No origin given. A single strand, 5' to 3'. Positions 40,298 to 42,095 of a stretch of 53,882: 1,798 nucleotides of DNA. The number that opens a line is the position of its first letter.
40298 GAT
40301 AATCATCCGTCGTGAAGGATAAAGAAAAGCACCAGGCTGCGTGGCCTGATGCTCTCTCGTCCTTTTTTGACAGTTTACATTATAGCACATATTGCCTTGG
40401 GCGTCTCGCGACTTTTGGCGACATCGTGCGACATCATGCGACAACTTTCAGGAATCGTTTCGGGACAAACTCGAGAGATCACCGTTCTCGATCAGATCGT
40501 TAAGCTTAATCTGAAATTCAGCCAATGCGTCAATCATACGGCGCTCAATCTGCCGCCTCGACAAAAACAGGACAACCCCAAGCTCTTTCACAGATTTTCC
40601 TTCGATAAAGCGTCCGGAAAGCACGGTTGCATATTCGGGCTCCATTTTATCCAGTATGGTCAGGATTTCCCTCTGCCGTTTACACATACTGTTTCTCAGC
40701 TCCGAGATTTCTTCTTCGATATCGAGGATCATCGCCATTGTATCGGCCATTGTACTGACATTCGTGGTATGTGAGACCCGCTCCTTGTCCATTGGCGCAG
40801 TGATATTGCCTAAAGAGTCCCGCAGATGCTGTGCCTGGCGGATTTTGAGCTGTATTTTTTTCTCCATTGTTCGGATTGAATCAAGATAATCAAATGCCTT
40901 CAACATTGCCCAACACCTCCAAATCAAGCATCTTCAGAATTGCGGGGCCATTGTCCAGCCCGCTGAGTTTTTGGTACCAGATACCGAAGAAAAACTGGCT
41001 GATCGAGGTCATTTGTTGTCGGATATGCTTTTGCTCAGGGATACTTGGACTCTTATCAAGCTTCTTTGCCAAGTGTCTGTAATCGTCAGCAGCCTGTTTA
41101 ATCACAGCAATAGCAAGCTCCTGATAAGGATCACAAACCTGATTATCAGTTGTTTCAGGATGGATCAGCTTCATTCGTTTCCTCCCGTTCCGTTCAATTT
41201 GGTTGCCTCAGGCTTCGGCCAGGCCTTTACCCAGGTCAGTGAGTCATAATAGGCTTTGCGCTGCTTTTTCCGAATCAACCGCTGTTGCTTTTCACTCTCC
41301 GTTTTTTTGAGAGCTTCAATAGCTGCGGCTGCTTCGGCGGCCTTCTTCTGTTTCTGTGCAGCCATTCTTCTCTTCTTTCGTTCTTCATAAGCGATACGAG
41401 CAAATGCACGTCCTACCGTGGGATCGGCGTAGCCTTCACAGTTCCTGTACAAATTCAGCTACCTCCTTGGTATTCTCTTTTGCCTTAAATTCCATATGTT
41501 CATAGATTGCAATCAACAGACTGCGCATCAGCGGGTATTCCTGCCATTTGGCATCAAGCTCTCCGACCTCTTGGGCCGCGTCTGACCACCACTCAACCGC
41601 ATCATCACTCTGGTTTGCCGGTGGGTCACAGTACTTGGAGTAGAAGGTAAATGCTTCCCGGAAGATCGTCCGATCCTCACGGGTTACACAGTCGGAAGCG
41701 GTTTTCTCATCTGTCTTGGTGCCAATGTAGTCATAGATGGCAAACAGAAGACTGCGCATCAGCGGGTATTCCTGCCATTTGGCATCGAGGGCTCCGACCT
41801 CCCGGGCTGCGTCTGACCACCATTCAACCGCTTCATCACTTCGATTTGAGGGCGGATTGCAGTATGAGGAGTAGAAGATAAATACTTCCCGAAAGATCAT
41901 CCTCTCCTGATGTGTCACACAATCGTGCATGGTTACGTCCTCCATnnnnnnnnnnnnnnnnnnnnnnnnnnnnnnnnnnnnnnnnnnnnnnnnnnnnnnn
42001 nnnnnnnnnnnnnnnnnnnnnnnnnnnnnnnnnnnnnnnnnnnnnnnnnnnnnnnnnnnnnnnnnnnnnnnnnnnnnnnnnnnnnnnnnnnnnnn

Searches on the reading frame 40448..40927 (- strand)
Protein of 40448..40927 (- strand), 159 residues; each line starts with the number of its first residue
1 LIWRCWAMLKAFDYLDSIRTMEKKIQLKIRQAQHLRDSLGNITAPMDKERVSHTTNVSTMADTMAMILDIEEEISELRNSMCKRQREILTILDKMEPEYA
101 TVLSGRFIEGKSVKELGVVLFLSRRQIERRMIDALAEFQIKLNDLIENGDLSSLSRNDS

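Call 93: search_protein_families(library=pfam, proteins=[window:40448-40927:-], max_evalue=0.001)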
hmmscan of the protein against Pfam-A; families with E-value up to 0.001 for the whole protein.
window:40448-40927:- (159 aa): 3 families
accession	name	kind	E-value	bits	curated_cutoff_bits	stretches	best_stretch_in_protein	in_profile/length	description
PF04545.22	Sigma70_r4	-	3.1e-05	23.8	24.1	1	92-136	2-46/50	Sigma-70, region 4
PF07638.17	Sigma70_ECF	-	0.00014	22.3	21.1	1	80-135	121-176/185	ECF sigma factor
PF08281.18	Sigma70_r4_2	-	0.00015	21.8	25.7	1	86-131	2-47/54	Sigma-70, region 4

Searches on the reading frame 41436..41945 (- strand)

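Call 93: search_protein_families(library=pfam, proteins=[window:41436-41945:-], max_evalue=0.001)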
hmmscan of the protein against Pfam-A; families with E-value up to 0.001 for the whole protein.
window:41436-41945:- (169 aa): 1 family
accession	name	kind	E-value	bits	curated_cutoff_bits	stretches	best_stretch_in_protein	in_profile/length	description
PF12813.12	XPG_I_2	-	0.00012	22.1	24.2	0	100-166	162-227/240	XPG domain containing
